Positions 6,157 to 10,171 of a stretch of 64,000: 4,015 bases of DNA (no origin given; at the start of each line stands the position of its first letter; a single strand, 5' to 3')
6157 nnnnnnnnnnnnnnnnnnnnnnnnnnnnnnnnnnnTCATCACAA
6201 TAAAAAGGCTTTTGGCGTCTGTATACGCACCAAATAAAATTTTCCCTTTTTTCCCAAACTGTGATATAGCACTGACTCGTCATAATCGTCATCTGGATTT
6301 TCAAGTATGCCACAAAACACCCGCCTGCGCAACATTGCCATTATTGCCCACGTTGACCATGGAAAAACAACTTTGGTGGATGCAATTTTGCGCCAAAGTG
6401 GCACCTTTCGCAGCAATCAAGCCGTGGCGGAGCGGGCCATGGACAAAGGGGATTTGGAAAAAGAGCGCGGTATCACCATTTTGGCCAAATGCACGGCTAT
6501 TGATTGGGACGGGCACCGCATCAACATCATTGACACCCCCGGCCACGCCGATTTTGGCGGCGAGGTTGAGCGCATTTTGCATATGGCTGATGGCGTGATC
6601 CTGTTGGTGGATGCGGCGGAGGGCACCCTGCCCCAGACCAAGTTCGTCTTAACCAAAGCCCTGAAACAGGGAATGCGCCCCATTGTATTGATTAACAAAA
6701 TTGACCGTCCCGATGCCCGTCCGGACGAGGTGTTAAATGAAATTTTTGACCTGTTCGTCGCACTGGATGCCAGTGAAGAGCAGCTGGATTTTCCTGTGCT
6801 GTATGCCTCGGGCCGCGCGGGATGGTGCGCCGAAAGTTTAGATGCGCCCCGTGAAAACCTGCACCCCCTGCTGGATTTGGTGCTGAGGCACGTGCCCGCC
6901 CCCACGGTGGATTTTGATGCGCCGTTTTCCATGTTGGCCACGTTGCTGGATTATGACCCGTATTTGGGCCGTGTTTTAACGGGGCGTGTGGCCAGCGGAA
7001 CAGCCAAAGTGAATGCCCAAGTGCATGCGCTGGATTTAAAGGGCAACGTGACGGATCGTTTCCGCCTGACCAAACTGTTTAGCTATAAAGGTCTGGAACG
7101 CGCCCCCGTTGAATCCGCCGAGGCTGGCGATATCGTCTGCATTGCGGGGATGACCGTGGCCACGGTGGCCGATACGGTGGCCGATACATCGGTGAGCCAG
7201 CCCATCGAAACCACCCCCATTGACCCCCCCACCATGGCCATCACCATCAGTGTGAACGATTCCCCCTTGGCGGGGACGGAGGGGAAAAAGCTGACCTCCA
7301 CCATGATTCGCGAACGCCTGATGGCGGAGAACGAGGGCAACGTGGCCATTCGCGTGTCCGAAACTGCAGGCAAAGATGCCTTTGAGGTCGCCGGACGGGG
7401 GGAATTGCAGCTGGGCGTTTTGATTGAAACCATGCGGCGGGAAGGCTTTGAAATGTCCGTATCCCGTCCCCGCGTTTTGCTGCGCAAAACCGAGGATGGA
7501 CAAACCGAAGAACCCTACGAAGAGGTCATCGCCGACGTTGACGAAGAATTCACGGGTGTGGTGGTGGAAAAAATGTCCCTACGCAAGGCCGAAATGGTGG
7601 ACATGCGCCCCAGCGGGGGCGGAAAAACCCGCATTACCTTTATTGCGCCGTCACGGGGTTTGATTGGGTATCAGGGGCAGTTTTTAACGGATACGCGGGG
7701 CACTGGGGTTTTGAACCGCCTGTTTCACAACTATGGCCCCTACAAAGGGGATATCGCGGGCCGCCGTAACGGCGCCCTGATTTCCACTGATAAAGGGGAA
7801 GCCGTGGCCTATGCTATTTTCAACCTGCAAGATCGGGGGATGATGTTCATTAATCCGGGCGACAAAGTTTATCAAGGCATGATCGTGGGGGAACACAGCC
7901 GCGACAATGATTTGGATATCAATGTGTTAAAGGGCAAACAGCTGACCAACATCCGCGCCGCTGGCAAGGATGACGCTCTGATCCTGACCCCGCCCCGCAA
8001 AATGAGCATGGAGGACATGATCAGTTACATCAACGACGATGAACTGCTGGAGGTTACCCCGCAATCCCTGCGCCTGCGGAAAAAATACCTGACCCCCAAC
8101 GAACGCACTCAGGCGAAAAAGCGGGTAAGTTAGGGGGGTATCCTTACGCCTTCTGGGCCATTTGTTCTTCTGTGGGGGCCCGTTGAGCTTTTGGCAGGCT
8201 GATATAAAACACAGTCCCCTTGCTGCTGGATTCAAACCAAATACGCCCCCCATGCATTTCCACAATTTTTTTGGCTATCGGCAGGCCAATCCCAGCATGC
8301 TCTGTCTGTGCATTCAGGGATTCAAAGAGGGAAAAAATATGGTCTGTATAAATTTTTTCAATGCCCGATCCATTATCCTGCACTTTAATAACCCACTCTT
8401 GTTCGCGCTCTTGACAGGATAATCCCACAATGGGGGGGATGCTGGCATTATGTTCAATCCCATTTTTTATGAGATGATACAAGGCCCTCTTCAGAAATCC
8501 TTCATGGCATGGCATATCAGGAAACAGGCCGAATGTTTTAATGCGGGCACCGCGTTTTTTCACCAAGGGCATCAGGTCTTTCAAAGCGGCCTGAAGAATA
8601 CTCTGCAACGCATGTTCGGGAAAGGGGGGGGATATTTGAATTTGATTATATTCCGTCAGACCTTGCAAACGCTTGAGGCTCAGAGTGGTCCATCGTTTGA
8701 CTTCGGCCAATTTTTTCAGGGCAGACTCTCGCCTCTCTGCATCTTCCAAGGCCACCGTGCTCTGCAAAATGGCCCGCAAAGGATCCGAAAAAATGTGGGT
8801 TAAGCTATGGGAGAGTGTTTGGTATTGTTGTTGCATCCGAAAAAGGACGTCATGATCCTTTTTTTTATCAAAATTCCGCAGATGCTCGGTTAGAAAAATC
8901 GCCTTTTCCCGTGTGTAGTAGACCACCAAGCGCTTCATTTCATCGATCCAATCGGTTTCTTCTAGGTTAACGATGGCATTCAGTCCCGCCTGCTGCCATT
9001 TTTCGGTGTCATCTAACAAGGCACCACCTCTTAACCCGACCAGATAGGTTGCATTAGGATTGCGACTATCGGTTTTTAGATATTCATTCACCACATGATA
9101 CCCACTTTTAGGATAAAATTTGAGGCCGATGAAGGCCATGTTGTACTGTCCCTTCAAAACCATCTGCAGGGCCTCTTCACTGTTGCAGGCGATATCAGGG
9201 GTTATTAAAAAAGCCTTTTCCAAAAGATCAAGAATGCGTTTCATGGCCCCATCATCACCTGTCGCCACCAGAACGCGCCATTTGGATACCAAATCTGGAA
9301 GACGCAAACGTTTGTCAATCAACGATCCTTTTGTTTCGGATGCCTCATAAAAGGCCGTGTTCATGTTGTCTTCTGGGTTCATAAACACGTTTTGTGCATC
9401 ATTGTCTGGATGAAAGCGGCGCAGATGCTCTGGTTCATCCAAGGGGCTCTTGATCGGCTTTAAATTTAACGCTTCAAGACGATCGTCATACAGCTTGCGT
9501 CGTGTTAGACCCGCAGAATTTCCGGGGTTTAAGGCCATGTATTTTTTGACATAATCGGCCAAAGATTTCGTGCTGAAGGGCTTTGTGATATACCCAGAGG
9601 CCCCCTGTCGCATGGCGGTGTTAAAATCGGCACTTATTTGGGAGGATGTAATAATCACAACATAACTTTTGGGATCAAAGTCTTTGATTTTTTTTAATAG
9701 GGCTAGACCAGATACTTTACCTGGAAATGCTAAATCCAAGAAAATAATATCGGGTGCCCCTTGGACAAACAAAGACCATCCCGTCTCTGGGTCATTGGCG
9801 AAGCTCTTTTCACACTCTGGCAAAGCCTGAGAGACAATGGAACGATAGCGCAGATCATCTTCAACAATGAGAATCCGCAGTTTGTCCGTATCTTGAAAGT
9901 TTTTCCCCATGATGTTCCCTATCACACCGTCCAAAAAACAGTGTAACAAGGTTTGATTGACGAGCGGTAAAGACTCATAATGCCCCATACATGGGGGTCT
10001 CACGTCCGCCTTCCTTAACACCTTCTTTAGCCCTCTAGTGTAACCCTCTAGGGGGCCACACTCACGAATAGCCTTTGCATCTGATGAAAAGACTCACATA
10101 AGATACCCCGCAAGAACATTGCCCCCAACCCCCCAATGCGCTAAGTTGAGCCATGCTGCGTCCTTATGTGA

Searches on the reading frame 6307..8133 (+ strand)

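Call 37: search_protein_families(library=pfam, proteins=[window:6307-8133:+], max_evalue=0.00001)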
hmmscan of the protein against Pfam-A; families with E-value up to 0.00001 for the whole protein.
window:6307-8133:+ (608 aa): 6 families
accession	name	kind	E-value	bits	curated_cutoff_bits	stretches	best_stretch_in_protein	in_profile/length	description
PF00009.33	GTP_EFTU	-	2.4e-56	190.7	26.5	1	6-197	2-187/188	Elongation factor Tu GTP binding domain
PF21018.2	BipA_C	-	1.2e-48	163.8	23.8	1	488-596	1-109/110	TypA/BipA C-terminal domain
PF00679.30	EFG_C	-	1.1e-19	70.7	27.9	1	401-484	3-86/89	Elongation factor G C-terminus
PF03144.31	GTP_EFTU_D2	-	5.7e-08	33.5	30.3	1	221-291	1-72/73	Elongation factor Tu domain 2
PF22042.2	EF-G_D2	-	1.1e-07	32.2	27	1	215-292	10-82/84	Elongation factor G domain 2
PF01926.29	MMR_HSR1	-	1e-06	29.3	21.9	1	10-131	2-113/113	50S ribosome-binding GTPase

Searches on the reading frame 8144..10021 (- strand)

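Call 37: search_protein_families(library=pfam, proteins=[window:8144-10021:-], max_evalue=0.00001)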
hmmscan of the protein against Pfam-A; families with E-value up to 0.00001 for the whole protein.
window:8144-10021:- (625 aa): 2 families
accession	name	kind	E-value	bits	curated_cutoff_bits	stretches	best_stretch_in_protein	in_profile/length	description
PF00072.30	Response_reg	-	5e-19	69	30.2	1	50-158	1-110/111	Response regulator receiver domain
PF02518.31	HATPase_c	-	1.5e-18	67.7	26.4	1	507-612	3-110/111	Histidine kinase-, DNA gyrase B-, and HSP90-like ATPase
